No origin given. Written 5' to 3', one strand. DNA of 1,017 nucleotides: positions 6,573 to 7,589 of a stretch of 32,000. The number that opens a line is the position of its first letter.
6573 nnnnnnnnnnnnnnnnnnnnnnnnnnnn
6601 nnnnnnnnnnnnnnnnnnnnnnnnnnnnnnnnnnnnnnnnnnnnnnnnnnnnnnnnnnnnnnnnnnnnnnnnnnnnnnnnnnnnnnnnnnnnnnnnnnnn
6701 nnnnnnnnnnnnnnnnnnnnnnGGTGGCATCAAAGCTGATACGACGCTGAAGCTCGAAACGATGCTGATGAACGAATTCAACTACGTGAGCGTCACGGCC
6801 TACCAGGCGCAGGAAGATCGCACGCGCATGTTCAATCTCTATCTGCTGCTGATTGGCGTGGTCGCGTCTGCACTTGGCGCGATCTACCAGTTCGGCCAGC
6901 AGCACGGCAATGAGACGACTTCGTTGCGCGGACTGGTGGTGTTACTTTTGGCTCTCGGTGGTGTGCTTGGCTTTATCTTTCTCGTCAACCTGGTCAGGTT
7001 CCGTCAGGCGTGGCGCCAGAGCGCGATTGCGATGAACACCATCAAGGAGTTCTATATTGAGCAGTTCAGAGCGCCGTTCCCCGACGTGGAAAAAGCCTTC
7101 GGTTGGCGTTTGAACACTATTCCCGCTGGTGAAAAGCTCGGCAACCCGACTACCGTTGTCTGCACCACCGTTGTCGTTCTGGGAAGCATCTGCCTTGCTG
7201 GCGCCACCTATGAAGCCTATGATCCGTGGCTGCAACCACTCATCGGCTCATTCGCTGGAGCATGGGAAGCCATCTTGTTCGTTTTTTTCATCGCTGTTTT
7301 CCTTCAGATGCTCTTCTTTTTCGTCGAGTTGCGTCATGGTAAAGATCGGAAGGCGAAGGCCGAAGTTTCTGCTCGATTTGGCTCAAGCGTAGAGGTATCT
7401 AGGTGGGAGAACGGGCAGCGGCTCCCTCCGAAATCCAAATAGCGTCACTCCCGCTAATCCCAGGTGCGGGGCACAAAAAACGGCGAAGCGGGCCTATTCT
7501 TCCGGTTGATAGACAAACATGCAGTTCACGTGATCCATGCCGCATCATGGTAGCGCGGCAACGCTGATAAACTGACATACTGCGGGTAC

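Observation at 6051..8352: Nudix hydrolase fused to an unassigned 4-TM module, followed by a free-standing paralog of that module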

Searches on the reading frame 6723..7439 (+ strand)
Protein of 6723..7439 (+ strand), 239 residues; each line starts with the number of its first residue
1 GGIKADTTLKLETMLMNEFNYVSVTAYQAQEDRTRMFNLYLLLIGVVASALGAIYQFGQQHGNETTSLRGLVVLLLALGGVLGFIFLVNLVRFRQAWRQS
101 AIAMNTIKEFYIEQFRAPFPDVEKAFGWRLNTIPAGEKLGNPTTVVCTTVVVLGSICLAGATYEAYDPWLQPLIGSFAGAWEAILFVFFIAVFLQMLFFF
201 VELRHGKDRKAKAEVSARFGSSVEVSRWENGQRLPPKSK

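Call 57: find_related_loci(query=A5, collection=metagenome_contigs, flank=8000)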
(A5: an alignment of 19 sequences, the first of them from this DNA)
Query A5 (212 aa) in metagenome_contigs; peptide patterns used: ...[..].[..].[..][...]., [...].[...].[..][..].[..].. (x = any residue, [..] = any of these).
358 stretches matched a pattern; 234 encode a relative of the query (tblastn E <= 1e-3); the best 80 are kept; 80 distinct loci.
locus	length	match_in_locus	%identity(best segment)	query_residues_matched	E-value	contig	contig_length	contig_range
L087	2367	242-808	53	2-195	2e-62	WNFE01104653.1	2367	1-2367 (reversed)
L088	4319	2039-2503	60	2-159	4e-61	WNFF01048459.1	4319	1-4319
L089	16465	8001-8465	60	2-159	4e-61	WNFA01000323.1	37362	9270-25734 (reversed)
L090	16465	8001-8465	60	2-159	4e-61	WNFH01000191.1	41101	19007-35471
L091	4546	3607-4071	59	2-159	8e-61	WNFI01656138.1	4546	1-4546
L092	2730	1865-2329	59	2-159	4e-61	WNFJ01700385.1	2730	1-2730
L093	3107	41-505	59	2-159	1e-60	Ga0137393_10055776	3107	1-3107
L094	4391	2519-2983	59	2-159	1e-60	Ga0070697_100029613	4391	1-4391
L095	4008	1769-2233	59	2-159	8e-61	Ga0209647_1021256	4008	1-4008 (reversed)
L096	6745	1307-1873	52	2-195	1e-60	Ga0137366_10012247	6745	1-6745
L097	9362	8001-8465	59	2-159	1e-60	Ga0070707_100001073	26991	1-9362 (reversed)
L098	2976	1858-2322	59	2-159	1e-60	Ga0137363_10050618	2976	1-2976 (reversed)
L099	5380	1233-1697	59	2-159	2e-60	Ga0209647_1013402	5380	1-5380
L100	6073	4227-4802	51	2-202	2e-60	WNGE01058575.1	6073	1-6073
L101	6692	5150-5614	59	2-159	2e-60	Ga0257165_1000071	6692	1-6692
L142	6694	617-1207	46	2-206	6e-52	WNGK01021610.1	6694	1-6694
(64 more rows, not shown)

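Call 73: search_protein_families(library=pfam, proteins=[L142:3752-4648:-, L142:1287-3746:-], max_evalue=0.001)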
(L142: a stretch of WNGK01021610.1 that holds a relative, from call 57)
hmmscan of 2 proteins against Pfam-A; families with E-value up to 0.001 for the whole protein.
L142:3752-4648:- (298 aa): 1 family
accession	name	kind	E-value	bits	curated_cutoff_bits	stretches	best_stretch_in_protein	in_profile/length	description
PF13289.12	SIR2_2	-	4e-24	85.7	24.5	1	114-266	2-128/141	SIR2-like domain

L142:1287-3746:- (819 aa): 22 families
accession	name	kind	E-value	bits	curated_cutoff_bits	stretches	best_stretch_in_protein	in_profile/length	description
PF00515.34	TPR_1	-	4.4e-61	200.8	27.8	4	519-550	3-34/34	Tetratricopeptide repeat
PF07719.23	TPR_2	-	1.3e-50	165.8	27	4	586-617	2-33/34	Tetratricopeptide repeat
PF13414.12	TPR_11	-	5.7e-48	160.8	26.8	5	592-630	1-39/42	TPR repeat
PF13181.12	TPR_8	-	1.3e-40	134.6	25.7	4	520-550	4-34/34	Tetratricopeptide repeat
PF20703.3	nSTAND1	-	6.7e-33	115.3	27.1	1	6-410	1-368/379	Novel STAND NTPase 1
PF13431.12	TPR_17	-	6.8e-33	110.6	24.4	4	540-572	2-34/34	Tetratricopeptide repeat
PF13432.12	TPR_16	-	4e-26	91.5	32.7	2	557-618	3-64/65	Tetratricopeptide repeat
PF13424.12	TPR_12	-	4e-24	85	30.1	5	587-648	5-74/77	Tetratricopeptide repeat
PF13371.12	TPR_9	-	6.8e-22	77.7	35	3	527-586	5-64/73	Tetratricopeptide repeat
PF13428.12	TPR_14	-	3.6e-20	70.8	23.5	0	622-660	4-42/44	Tetratricopeptide repeat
PF13174.12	TPR_6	-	1.2e-13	51.1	26.3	0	591-618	6-33/33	Tetratricopeptide repeat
PF14559.12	TPR_19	-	5.3e-13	49.5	25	3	531-584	5-58/68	Tetratricopeptide repeat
PF12895.13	ANAPC3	-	8e-11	42.5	27.2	1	531-605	3-76/82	Anaphase-promoting complex, cyclosome, subunit 3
PF13176.12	TPR_7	-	2.8e-08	33.6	27.9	0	450-477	6-33/36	Tetratricopeptide repeat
PF23914.1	TPR_CcmH_CycH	-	3.8e-08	33.8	42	0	544-655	43-157/158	Cytochrome c-type biogenesis protein H TPR domain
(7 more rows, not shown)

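Call 82: find_related_loci(query=A5, collection=viral_contigs, flank=8000)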
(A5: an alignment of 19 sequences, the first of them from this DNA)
Query A5 (212 aa) in viral_contigs; peptide patterns used: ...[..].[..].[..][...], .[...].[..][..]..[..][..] (x = any residue, [..] = any of these).
77 stretches matched a pattern, but none encodes a relative of the query by tblastn (E <= 1e-3).

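Call 93: search_dna_similar(query=window:6723-7439:+, collection=phages, mode=protein, max_evalue=0.001, max_rows=10)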
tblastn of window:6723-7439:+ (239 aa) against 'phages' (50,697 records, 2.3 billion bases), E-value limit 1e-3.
No match.
